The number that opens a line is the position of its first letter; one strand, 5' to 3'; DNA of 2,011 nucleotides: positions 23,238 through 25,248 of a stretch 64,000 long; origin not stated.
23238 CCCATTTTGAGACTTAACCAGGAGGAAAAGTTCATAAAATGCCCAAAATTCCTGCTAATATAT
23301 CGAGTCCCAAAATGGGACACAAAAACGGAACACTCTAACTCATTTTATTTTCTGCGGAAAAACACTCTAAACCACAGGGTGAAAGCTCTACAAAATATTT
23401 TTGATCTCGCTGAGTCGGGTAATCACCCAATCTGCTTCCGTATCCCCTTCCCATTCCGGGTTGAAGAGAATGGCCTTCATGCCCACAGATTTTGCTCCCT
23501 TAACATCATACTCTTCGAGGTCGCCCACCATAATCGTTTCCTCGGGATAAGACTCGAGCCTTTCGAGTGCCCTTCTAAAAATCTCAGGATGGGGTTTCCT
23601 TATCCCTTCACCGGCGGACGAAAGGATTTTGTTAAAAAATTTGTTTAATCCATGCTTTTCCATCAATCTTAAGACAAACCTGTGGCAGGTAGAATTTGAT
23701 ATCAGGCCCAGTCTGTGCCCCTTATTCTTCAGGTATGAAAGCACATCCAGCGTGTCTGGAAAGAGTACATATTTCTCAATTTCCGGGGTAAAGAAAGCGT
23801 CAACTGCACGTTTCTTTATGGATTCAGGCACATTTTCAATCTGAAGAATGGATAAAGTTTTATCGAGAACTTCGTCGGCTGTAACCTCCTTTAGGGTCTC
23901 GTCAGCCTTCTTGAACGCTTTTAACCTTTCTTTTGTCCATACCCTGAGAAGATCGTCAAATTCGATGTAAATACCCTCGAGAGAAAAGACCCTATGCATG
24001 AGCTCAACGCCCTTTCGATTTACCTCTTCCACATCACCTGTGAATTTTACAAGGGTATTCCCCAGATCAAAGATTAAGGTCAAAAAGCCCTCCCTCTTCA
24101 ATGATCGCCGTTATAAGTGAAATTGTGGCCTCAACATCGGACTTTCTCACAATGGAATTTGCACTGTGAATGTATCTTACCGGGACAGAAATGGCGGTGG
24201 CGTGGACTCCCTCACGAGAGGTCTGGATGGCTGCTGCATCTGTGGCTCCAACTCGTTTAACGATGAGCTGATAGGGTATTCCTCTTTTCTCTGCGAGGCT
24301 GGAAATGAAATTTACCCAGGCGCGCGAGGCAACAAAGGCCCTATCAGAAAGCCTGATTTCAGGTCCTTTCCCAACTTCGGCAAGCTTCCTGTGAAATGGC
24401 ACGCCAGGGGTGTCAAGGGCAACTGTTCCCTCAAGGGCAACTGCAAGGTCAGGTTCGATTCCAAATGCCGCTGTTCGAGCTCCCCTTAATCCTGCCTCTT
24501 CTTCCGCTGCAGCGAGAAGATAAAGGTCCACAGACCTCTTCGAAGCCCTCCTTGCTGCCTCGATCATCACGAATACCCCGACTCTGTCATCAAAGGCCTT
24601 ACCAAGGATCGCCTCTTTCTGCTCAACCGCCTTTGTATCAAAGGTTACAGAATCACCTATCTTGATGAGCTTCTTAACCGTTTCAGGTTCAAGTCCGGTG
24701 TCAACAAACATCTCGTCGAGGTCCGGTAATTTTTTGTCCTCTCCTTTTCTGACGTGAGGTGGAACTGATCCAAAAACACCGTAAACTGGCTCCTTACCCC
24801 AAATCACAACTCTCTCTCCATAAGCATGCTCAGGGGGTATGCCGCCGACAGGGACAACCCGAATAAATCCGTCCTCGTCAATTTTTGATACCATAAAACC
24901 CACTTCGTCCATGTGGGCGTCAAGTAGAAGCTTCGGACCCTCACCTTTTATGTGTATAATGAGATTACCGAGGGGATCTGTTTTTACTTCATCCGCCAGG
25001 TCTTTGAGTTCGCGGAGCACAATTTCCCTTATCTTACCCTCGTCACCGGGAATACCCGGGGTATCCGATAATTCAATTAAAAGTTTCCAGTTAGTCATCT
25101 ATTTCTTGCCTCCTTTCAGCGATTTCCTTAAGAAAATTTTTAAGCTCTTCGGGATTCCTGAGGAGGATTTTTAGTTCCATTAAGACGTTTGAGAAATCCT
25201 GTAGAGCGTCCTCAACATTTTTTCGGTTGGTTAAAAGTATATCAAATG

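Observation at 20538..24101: rsmI / CDP-alcohol phosphatidyltransferase / myo-inositol-1-phosphate synthase operon (inositol phospholipid or di-myo-inositol-phosphate synthesis), with convergent HAD phosphatase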

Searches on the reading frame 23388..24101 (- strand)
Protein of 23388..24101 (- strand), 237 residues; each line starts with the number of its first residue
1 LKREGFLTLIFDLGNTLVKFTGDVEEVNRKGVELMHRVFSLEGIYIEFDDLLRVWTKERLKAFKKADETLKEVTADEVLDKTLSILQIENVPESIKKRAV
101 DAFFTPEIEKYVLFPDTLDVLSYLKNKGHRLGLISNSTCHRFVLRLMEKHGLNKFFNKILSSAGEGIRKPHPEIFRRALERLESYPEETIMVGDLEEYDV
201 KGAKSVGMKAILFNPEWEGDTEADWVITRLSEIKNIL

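Call 3: search_protein_families(library=pfam, proteins=[window:23388-24101:-], max_evalue=0.01)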
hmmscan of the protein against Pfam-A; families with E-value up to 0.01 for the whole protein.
window:23388-24101:- (237 aa): 3 families
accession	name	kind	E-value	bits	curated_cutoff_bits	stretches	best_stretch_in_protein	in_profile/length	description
PF00702.32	Hydrolase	-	4.2e-25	89.7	26.4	1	8-207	3-191/191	haloacid dehalogenase-like hydrolase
PF13419.12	HAD_2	-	4.7e-23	82.7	23.8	1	69-212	39-177/178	Haloacid dehalogenase-like hydrolase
PF13242.12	Hydrolase_like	-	1.4e-11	44.6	22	1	167-213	2-48/75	HAD-hyrolase-like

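Call 4: search_protein_families(library=ncbifam, proteins=[window:23388-24101:-], max_evalue=0.01)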
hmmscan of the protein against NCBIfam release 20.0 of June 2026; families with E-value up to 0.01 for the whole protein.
window:23388-24101:- (237 aa): 44 families (the best 25 are shown)
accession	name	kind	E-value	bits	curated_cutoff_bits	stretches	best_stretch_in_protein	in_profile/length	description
TIGR02253.1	CTE7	subfamily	2.3e-32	112.6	169.75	1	9-233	5-220/221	TIGR02253 family HAD-type hydrolase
TIGR02254.1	YjjG_YfnB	equivalog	1.8e-24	86.5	159.9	1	8-237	3-223/223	YjjG family noncanonical pyrimidine nucleotidase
TIGR02252.1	DREG-2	subfamily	3.5e-23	82.4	155.2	1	9-212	3-203/203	HAD hydrolase, REG-2-like, family IA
NF053830.1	RUBPPhHalo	equivalog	3e-20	72.9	330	1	96-224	86-221/234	ribulose-1,5-bisphosphate 5-phosphatase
TIGR01428.1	HAD_type_II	equivalog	1.9e-18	67.2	125.4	1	10-212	5-189/197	haloacid dehalogenase type II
NF009695.0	PRK13222.1-2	equivalog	6.6e-17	61.7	225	1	108-236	90-221/226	phosphoglycolate phosphatase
NF009804.0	PRK13288.1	equivalog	3.6e-15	56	218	1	39-211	8-179/215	pyrophosphatase PpaX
TIGR01662.1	HAD-SF-IIIA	subfamily_domain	1.3e-14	54.5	44.6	1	107-214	20-139/141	HAD-IIIA family hydrolase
NF006976.0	PRK09449.1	equivalog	1.9e-14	53.7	183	1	101-237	84-222/225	pyrimidine 5'-nucleotidase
TIGR02247.1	HAD-1A3-hyp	subfamily_domain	3.3e-14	53.1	125.4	1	10-213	6-195/211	epoxide hydrolase N-terminal domain-like phosphatase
TIGR01449.2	PGP_bact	equivalog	4.8e-14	52.4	180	1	111-226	84-202/213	phosphoglycolate phosphatase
TIGR01549.1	HAD-SF-IA-v1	subfamily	4e-13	50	23.3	1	125-207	73-149/149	HAD-IA family hydrolase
NF009694.0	PRK13222.1-1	equivalog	2.7e-12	46.5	415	1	95-210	93-207/252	phosphoglycolate phosphatase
TIGR01454.1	AHBA_synth_RP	hypoth_equivalog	6.7e-12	45.5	246.65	1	109-211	72-172/205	AHBA synthesis associated protein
TIGR02009.1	PGMB-YQAB-SF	subfamily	1.4e-11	44.9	153.35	1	82-211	62-184/186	beta-phosphoglucomutase family hydrolase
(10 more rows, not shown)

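Call 49: search_solved_structures(query=window:23388-24101:-, max_evalue=0.001)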
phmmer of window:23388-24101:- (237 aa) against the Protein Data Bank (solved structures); distinct sequences matched with E-value up to 0.001: 75 (the best 60 are shown).
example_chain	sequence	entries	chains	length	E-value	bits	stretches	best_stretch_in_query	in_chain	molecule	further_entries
4ygq_A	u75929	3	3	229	2.6e-17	66.4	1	110-237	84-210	Hydrolase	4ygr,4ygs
2hoq_A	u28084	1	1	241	5.9e-17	65.2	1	102-222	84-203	Putative HAD-hydrolase PH1655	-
3qnm_A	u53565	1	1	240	1.6e-16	63.8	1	7-215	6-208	Haloacid dehalogenase-like hydrolase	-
6q7p_A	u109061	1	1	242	5.2e-14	55.5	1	112-235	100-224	OE1.2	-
6q7q_A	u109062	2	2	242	1e-13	54.6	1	112-235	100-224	OE1.3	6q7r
1x42_A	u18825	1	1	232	2e-13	53.6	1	112-233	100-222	hypothetical protein PH0459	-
3u26_A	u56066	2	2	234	2.8e-13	53.2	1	112-233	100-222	PF00702 domain protein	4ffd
6q7n_A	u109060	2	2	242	3e-13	53.1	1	112-233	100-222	BH32 | OE1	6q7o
6z1k_A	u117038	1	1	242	1.2e-12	51.1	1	112-235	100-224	BH32.6 protein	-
7o1d_A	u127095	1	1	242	3.9e-12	49.4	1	112-235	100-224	BH32.7 protein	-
8bp1_A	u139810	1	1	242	3.9e-12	49.4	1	112-235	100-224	BHMeHis1.0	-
3d6j_A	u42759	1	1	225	1e-11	48.1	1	101-204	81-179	Putative haloacid dehalogenase-like hydrolase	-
2om6_A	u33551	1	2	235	1.3e-11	47.7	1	32-218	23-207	Probable phosphoserine phosphatase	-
9eqd_A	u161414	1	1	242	2.2e-11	47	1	113-235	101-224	CT1.5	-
6z1l_A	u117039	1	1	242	2.4e-11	46.8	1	112-235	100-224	BH32.12 protein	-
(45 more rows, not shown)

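Call 51: search_solved_structures(query=window:23388-24101:-, max_evalue=1e-15, show_alignments=3)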
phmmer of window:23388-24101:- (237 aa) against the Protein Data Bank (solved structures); distinct sequences matched with E-value up to 1e-15: 3.
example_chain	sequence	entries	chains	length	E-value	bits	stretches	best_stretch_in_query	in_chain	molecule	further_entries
4ygq_A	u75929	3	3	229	2.6e-17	66.4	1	110-237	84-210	Hydrolase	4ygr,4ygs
2hoq_A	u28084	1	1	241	5.9e-17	65.2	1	102-222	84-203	Putative HAD-hydrolase PH1655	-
3qnm_A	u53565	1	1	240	1.6e-16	63.8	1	7-215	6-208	Haloacid dehalogenase-like hydrolase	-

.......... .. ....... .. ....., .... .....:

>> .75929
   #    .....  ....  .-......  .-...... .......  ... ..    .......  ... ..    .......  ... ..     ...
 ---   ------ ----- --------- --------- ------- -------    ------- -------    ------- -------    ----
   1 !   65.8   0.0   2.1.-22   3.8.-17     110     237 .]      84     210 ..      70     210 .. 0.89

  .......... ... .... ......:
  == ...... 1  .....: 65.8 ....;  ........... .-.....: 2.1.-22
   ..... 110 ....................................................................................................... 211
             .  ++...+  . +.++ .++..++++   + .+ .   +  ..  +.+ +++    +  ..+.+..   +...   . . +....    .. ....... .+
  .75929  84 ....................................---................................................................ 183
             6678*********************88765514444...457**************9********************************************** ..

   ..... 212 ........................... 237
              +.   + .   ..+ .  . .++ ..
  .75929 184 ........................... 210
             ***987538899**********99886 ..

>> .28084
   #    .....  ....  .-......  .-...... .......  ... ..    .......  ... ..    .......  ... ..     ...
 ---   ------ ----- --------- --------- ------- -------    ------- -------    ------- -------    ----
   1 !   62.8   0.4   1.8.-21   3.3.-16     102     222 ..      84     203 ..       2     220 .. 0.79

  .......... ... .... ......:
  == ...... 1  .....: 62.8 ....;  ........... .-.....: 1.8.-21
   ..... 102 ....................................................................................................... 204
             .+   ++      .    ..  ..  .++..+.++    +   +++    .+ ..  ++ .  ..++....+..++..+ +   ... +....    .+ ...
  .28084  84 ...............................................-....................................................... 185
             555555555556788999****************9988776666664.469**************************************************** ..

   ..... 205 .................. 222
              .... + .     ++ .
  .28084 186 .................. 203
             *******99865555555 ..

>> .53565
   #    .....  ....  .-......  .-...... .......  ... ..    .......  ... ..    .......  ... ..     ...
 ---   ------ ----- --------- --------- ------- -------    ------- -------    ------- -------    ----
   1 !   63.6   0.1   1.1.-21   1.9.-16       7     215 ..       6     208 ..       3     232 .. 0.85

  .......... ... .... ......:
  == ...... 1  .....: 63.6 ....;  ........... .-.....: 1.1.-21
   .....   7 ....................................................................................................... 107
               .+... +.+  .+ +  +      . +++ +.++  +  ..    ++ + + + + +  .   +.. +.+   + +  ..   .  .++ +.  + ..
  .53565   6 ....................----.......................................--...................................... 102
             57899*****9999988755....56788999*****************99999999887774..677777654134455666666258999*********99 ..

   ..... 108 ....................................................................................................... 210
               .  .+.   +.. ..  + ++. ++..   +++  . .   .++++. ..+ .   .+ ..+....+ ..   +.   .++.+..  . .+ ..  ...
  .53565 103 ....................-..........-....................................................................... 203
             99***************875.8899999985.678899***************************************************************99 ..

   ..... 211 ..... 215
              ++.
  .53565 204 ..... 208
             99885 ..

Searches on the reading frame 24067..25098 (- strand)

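Call 3: search_protein_families(library=pfam, proteins=[window:24067-25098:-], max_evalue=0.01)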
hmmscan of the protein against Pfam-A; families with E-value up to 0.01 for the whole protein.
window:24067-25098:- (343 aa): 4 families
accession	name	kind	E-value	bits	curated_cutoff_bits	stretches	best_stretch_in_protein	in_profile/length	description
PF05343.19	Peptidase_M42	-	1.5e-85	287.2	23.2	1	44-328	1-292/292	M42 glutamyl aminopeptidase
PF01546.33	Peptidase_M20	-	6.8e-07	29.8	24.6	1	168-334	33-205/206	Peptidase family M20/M25/M40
PF04389.22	Peptidase_M28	-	0.00056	20.1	21.3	1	160-211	28-77/193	Peptidase family M28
PF02127.20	Peptidase_M18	-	0.0068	15.7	24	0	239-329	334-428/432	Aminopeptidase I zinc metalloprotease (M18)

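Call 4: search_protein_families(library=ncbifam, proteins=[window:24067-25098:-], max_evalue=0.01)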
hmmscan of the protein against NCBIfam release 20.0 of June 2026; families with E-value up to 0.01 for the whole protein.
window:24067-25098:- (343 aa): 8 families
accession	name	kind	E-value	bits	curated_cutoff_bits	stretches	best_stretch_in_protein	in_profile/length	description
NF040822.1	lys_aminopep_Arch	equivalog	2e-71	240.9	700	1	1-336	1-338/345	lysyl aminopeptidase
NF007421.0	PRK09961.1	equivalog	3.7e-68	229.9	412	1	3-334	2-331/345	aminopeptidase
NF007367.0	PRK09864.1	equivalog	5.3e-57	193.2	569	1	3-332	2-337/356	aminopeptidase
TIGR03107.1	glu_aminopep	equivalog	1.3e-54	185.4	469.7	1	9-334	6-339/350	glutamyl aminopeptidase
TIGR03106.1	trio_M42_hydro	equivalog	1.2e-10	40.8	397.75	1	6-312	8-319/343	osmoprotectant NAGGN system M42 family peptidase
NF009555.0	PRK13004.1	equivalog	1.4e-06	27.5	321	1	5-68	19-83/399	YgeY family selenium metabolism-linked hydrolase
TIGR03526.1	selenium_YgeY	hypoth_equivalog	1.7e-05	23.8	321.5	1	6-68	18-81/395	YgeY family selenium metabolism-linked hydrolase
NF003367.0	PRK04443.1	equivalog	0.00016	21.2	363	1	4-67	10-73/349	[LysW]-lysine hydrolase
